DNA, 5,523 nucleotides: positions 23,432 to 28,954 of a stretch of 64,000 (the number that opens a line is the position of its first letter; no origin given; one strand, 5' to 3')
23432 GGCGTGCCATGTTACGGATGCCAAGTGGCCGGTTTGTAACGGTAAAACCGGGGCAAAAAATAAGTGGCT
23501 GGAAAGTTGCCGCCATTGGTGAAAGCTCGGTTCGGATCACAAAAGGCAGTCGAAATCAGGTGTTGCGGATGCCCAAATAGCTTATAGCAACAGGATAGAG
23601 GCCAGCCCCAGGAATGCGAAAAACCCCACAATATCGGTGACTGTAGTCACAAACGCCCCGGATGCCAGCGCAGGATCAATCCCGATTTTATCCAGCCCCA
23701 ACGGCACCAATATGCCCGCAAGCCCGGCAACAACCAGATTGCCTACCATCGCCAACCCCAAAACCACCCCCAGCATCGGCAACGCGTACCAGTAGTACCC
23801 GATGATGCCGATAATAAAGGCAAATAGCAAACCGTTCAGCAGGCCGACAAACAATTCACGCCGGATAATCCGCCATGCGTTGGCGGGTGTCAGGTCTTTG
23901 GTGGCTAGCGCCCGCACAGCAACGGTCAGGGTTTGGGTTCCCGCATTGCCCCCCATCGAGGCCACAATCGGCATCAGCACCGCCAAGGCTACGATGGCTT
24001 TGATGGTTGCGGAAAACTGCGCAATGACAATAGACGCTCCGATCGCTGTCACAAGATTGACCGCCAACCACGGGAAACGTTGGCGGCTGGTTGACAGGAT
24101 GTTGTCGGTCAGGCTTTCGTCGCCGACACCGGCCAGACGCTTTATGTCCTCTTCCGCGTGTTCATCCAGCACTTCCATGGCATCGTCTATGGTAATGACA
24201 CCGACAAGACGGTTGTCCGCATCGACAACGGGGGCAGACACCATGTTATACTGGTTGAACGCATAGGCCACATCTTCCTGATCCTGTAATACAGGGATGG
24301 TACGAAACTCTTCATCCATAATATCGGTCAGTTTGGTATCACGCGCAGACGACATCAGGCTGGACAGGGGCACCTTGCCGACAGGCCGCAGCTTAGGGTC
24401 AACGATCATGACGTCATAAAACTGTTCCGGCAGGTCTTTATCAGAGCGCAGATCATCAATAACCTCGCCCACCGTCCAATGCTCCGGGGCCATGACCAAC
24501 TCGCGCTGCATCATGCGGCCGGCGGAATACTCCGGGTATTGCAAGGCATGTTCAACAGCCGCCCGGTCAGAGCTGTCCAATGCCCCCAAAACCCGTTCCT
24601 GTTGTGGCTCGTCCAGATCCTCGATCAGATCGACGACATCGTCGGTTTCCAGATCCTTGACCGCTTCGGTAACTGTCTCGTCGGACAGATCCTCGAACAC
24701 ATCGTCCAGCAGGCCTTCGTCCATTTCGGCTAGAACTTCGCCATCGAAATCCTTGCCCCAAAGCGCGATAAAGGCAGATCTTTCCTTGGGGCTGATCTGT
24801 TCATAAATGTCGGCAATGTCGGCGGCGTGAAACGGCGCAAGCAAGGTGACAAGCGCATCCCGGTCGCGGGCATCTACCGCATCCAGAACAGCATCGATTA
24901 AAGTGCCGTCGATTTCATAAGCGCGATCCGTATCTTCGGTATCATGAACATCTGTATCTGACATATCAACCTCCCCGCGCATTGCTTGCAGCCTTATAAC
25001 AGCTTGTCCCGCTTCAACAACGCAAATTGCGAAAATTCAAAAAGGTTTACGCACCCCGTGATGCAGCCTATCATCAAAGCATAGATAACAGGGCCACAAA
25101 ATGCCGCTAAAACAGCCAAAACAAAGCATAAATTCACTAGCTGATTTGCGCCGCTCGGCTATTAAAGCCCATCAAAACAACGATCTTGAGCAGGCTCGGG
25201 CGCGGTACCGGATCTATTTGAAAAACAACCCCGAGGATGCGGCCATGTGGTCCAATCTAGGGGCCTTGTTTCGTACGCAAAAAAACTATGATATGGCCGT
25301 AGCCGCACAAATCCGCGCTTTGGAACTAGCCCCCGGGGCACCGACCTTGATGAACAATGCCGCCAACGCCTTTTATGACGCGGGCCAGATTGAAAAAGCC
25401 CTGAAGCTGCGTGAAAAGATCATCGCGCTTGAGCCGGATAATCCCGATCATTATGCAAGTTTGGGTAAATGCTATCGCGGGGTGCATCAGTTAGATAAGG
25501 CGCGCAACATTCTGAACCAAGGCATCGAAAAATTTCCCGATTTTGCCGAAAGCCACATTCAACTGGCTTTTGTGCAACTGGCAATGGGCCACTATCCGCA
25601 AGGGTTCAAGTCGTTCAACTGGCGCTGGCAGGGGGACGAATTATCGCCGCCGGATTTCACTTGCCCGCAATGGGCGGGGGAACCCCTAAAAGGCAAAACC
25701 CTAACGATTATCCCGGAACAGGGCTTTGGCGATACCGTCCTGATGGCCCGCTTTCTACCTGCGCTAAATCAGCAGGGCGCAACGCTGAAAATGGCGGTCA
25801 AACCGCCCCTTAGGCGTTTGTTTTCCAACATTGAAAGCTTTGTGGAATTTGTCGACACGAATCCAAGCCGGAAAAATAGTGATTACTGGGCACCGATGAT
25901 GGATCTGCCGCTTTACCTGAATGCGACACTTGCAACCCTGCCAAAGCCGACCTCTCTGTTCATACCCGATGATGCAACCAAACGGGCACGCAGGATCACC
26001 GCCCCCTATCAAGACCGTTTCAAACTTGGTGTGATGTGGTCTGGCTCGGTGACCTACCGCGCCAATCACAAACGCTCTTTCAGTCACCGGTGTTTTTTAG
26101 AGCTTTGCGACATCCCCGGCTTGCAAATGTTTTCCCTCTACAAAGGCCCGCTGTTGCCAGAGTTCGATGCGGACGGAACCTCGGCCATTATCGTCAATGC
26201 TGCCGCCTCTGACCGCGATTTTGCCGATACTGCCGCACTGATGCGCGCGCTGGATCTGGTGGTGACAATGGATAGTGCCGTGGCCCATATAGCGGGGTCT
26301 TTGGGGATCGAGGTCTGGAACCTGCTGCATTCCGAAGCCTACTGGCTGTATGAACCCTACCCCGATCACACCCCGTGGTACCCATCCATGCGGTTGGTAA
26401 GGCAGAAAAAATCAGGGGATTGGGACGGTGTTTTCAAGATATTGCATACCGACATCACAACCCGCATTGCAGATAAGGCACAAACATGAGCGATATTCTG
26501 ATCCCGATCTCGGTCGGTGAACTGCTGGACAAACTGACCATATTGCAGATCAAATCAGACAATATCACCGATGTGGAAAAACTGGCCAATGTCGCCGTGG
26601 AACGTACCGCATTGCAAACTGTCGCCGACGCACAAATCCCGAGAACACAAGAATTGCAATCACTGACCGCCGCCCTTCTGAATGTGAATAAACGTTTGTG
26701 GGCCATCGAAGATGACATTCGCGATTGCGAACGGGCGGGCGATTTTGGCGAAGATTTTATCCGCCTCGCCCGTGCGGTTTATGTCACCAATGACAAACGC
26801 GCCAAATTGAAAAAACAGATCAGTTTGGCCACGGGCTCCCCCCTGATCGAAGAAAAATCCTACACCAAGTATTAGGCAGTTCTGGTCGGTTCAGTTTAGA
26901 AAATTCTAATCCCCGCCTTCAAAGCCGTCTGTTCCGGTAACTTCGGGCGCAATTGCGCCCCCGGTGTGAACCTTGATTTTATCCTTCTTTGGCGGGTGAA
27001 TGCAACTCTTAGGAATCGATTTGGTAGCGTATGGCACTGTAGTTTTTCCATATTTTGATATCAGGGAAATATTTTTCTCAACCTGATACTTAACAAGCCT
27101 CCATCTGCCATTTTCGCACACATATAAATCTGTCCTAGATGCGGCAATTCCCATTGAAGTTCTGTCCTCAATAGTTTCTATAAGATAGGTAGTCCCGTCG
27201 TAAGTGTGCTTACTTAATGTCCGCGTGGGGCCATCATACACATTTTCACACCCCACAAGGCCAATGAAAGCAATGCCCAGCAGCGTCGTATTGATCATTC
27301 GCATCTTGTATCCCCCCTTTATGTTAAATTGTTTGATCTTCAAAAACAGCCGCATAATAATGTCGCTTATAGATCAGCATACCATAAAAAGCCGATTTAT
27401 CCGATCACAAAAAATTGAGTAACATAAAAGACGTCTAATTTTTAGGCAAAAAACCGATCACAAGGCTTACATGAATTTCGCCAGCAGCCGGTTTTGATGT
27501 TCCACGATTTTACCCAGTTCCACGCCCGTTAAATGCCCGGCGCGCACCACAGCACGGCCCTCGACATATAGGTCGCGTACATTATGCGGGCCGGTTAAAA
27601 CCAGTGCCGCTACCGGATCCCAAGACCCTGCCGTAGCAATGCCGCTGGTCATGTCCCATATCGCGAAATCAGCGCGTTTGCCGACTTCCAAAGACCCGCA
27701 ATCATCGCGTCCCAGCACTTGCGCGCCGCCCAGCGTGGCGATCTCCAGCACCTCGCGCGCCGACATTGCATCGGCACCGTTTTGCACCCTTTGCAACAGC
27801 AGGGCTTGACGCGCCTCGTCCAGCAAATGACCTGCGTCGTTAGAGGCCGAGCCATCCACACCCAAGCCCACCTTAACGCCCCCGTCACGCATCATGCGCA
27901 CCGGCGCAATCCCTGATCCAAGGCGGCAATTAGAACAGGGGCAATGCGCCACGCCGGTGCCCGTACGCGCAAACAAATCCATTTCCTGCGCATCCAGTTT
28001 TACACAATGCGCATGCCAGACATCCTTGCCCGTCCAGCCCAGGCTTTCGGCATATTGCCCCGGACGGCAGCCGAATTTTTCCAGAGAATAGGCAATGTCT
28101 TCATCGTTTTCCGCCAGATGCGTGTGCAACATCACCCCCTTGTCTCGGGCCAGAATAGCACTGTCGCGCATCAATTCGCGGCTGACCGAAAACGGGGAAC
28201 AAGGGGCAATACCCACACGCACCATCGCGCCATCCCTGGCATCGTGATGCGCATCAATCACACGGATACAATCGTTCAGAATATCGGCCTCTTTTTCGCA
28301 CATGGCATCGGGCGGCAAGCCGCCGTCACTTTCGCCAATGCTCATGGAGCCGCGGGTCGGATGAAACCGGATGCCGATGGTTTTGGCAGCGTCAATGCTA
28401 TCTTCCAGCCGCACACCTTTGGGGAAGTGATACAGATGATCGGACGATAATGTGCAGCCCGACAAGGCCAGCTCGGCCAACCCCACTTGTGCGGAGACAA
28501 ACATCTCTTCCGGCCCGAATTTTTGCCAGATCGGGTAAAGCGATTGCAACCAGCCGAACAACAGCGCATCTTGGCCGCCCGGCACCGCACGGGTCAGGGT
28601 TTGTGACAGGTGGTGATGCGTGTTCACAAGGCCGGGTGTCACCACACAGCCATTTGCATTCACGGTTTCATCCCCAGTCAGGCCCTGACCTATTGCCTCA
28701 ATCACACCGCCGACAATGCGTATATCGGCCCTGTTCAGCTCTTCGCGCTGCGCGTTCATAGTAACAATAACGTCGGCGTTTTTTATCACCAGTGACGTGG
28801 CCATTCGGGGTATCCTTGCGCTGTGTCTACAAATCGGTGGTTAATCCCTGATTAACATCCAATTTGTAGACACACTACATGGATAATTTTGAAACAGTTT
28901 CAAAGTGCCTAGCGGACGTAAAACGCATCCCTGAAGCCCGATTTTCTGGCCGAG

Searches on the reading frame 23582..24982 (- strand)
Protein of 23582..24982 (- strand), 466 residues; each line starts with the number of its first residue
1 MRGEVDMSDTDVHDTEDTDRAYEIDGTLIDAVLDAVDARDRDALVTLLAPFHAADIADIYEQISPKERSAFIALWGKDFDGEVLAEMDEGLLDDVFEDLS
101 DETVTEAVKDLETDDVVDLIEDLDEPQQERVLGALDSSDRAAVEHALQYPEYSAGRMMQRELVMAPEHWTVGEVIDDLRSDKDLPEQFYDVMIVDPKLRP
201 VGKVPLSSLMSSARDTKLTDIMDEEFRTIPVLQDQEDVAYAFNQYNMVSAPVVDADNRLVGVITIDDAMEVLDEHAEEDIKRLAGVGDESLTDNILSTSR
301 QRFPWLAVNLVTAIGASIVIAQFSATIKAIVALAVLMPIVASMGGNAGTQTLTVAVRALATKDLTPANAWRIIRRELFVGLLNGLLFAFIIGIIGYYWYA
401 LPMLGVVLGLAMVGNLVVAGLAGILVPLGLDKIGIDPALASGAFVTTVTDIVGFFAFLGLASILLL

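Call 27: search_protein_families(library=pfam, proteins=[window:23582-24982:-], max_evalue=0.00001)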
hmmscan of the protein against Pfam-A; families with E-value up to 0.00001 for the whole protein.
window:23582-24982:- (466 aa): 3 families
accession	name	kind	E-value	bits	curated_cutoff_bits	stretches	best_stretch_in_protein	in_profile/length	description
PF01769.21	MgtE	-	8.8e-36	123.4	27.6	1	337-460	1-125/125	Divalent cation transporter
PF03448.22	MgtE_N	-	2.6e-25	89.4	25.9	1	52-151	2-101/102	MgtE intracellular N domain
PF00571.33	CBS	-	1.9e-10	41.4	24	1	219-273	2-56/57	CBS domain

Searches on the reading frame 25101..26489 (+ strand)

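Call 27: search_protein_families(library=pfam, proteins=[window:25101-26489:+], max_evalue=0.00001)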
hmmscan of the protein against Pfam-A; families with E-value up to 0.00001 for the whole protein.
window:25101-26489:+ (462 aa): 11 families
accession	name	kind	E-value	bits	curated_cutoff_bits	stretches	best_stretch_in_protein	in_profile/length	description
PF13431.12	TPR_17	-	5.5e-15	54.7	24.4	0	105-135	3-33/34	Tetratricopeptide repeat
PF13432.12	TPR_16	-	6.2e-13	49.4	32.7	1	25-81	9-65/65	Tetratricopeptide repeat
PF13428.12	TPR_14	-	2.5e-12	46.6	23.5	0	87-123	7-43/44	Tetratricopeptide repeat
PF14559.12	TPR_19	-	1.1e-11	45.3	25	0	60-121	4-65/68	Tetratricopeptide repeat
PF13414.12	TPR_11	-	1.4e-11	44.3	26.8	0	88-125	1-38/42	TPR repeat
PF13424.12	TPR_12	-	1.7e-11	44.5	30.1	0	29-77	26-75/77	Tetratricopeptide repeat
PF07719.23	TPR_2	-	2.6e-11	43.1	27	0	49-79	3-33/34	Tetratricopeptide repeat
PF00515.34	TPR_1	-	9.1e-10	38.4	27.8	0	48-78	2-32/34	Tetratricopeptide repeat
PF23914.1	TPR_CcmH_CycH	-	2.8e-09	37.4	42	1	7-118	6-124/158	Cytochrome c-type biogenesis protein H TPR domain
PF13371.12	TPR_9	-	5.7e-07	29.9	35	0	54-116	2-64/73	Tetratricopeptide repeat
PF13181.12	TPR_8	-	3.3e-06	27.3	25.7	0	48-78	2-32/34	Tetratricopeptide repeat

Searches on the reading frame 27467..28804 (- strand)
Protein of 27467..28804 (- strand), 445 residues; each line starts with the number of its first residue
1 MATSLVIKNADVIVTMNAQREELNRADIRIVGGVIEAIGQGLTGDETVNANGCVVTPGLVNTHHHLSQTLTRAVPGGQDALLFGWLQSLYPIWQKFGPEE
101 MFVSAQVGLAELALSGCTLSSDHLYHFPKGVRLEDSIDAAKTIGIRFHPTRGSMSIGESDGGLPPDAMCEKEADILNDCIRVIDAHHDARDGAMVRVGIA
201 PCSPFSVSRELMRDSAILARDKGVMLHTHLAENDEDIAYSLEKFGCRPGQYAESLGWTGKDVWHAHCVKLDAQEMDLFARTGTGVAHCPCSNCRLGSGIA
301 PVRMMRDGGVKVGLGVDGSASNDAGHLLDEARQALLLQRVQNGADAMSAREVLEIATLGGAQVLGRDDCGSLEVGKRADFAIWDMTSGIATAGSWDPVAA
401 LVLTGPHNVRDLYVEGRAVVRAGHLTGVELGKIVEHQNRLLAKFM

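Call 27: search_protein_families(library=pfam, proteins=[window:27467-28804:-], max_evalue=0.00001)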
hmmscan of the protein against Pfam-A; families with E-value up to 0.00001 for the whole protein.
window:27467-28804:- (445 aa): 2 families
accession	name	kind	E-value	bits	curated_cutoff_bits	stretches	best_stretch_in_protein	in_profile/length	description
PF01979.26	Amidohydro_1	-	1.5e-57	195.9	25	1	54-419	1-345/345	Amidohydrolase family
PF07969.17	Amidohydro_3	-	1.5e-17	64.7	29.7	1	209-390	261-446/472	Amidohydrolase family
